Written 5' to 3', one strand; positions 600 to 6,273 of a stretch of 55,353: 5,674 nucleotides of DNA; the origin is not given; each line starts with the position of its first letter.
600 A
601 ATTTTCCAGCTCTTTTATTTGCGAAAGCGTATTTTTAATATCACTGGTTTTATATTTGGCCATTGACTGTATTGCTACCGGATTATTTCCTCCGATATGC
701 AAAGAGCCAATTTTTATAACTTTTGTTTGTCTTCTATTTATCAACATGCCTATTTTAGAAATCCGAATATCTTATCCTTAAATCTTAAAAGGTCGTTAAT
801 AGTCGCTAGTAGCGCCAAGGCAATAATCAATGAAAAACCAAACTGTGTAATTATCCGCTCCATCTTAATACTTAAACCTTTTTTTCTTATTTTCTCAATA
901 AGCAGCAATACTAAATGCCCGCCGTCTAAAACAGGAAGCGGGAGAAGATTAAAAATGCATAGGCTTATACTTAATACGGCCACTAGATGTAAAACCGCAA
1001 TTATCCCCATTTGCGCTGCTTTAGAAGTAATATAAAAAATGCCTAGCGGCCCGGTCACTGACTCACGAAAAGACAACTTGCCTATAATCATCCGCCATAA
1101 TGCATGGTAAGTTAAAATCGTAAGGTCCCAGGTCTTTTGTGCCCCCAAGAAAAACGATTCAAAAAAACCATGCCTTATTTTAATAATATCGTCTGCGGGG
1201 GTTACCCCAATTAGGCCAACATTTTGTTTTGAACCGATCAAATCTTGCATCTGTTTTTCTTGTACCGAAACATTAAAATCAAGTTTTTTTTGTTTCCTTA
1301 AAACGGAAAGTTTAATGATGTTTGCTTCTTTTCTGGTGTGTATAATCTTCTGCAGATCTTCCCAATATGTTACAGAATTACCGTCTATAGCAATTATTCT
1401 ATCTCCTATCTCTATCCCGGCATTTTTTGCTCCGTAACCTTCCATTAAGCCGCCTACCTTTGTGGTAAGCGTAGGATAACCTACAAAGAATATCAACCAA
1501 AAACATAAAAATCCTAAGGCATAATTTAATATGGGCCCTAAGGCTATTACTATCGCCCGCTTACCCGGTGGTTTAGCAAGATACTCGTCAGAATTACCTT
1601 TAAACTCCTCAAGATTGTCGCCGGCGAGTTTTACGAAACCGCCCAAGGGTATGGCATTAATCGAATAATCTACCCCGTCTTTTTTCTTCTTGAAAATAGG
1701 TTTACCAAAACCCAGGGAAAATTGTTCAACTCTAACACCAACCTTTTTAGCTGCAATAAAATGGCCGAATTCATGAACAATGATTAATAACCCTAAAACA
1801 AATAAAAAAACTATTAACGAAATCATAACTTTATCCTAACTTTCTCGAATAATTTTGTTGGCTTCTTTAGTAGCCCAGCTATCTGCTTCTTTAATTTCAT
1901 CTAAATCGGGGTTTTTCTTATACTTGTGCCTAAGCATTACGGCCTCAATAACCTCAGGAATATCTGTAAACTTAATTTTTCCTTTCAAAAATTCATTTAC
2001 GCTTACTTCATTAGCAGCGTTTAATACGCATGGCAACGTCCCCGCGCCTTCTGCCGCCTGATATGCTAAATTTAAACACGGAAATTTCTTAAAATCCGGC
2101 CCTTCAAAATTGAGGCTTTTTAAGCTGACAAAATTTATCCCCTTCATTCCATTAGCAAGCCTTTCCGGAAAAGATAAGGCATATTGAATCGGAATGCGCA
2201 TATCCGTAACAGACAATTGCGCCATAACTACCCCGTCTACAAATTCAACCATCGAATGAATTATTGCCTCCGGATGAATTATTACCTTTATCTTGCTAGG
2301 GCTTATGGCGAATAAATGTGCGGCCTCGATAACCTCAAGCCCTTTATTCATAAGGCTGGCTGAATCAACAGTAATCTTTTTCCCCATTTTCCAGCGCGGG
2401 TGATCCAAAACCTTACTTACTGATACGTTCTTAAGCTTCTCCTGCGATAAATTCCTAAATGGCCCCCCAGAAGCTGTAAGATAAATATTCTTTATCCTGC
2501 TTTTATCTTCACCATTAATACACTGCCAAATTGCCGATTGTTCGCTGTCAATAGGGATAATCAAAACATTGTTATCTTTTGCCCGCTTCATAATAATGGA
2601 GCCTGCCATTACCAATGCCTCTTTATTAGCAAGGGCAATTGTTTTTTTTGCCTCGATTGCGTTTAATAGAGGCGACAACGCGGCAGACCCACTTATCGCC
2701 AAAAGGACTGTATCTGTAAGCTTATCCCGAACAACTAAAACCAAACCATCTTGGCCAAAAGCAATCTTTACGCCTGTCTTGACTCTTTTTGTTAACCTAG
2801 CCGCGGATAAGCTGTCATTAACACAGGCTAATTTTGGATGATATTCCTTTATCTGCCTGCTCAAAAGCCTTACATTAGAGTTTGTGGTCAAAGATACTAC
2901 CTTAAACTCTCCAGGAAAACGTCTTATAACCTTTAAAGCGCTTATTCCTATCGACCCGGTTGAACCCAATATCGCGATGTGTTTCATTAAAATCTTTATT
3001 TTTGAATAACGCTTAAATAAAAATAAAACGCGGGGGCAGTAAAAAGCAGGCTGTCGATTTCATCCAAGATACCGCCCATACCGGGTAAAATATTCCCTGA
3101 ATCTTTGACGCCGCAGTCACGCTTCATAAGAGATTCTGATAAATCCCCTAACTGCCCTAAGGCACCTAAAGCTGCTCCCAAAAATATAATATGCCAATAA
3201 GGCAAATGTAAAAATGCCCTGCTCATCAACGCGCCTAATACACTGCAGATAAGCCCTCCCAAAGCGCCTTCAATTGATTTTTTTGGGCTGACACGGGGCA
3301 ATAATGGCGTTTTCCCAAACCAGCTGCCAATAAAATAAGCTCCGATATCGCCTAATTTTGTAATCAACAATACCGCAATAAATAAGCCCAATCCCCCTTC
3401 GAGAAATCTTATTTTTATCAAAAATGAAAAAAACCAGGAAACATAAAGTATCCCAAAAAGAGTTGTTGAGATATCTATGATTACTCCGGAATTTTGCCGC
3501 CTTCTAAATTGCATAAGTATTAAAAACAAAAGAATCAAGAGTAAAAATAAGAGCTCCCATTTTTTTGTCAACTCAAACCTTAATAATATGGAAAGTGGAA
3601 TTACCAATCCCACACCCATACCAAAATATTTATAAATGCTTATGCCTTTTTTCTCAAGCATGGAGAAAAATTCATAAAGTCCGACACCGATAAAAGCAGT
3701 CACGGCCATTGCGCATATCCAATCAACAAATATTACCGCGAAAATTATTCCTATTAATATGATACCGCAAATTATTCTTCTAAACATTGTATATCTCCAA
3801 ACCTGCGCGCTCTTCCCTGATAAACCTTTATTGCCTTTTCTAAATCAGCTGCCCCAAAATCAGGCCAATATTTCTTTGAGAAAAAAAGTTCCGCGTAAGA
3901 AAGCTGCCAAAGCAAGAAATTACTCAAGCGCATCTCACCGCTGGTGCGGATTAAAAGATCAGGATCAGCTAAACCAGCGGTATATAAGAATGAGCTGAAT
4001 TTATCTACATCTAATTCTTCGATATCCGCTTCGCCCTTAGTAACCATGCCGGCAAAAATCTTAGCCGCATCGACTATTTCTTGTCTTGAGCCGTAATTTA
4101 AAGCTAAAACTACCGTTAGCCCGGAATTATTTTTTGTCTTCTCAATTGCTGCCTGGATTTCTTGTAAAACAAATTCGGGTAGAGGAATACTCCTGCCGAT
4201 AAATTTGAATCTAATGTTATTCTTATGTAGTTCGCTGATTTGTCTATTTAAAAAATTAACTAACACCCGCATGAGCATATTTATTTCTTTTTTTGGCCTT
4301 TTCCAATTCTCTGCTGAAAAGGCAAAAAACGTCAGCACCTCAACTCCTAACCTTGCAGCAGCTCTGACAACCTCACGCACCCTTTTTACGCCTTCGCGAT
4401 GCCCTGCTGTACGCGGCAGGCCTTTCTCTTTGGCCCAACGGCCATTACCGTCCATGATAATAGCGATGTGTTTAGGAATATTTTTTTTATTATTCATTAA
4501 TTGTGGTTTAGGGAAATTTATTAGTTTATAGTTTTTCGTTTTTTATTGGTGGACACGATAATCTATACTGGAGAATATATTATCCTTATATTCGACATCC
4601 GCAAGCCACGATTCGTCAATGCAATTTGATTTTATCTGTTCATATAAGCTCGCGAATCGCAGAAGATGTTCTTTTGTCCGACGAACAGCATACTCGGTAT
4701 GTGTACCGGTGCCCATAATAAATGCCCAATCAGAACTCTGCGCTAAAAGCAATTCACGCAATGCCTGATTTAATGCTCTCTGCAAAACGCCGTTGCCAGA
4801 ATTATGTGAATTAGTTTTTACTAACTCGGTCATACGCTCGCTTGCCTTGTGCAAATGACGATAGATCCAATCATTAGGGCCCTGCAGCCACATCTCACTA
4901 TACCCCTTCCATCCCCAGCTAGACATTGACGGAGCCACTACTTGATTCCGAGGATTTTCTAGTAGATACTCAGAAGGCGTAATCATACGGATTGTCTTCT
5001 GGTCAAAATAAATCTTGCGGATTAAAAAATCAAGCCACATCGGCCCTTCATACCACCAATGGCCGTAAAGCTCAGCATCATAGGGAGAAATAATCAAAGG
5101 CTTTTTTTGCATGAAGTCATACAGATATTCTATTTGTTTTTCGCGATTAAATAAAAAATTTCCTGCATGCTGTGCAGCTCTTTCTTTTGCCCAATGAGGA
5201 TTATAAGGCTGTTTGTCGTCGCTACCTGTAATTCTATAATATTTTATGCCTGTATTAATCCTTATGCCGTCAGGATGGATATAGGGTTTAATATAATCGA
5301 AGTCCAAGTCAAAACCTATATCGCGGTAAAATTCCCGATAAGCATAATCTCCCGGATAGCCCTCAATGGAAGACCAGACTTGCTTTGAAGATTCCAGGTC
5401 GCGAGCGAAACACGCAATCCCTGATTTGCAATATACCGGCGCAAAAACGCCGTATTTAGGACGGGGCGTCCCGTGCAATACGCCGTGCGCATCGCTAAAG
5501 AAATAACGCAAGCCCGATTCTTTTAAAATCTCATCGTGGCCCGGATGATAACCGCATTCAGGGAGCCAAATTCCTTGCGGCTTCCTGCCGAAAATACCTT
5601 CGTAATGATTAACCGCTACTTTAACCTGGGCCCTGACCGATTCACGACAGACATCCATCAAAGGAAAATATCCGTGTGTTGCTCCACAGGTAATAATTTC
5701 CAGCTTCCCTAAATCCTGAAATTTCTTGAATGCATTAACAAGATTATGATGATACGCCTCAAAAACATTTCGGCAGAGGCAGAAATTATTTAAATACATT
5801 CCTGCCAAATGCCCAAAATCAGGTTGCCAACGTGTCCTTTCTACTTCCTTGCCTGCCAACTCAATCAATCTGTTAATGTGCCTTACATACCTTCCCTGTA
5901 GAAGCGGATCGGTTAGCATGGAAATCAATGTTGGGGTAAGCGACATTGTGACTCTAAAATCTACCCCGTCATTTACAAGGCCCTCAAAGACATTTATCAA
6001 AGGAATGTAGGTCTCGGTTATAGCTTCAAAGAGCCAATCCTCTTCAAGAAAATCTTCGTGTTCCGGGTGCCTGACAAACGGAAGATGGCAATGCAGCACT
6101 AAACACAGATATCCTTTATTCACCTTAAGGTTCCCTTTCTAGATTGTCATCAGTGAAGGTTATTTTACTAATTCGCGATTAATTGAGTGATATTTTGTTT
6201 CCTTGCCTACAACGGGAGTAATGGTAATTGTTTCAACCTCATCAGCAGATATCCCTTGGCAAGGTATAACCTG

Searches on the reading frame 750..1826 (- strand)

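Call 70: search_protein_families(library=pfam, proteins=[window:750-1826:-], max_evalue=0.00001)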
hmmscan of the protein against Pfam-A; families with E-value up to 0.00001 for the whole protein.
window:750-1826:- (358 aa): 4 families
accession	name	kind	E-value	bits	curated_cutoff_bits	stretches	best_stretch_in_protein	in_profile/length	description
PF02163.28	Peptidase_M50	-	1.2e-62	211.6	27.2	1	7-337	2-221/221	Peptidase family M50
PF13180.12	PDZ_2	-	1.5e-08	35.2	27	1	133-188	25-80/80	PDZ domain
PF00595.29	PDZ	-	4.1e-07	30.7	23.2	1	124-175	29-80/81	PDZ domain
PF17820.7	PDZ_6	-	3.7e-06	27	27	0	128-163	6-41/54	PDZ domain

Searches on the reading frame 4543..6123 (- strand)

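Call 70: search_protein_families(library=pfam, proteins=[window:4543-6123:-], max_evalue=0.00001)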
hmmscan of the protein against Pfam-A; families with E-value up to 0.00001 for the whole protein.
window:4543-6123:- (526 aa): 2 families
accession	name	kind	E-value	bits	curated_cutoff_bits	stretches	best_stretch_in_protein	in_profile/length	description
PF09210.16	BE_C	-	1e-38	132.2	25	1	423-525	1-101/101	1,4-alpha-glucan branching enzyme, C-terminal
PF03065.20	Glyco_hydro_57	-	1.4e-36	126.7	21.2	1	8-394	2-286/291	Glycosyl hydrolase family 57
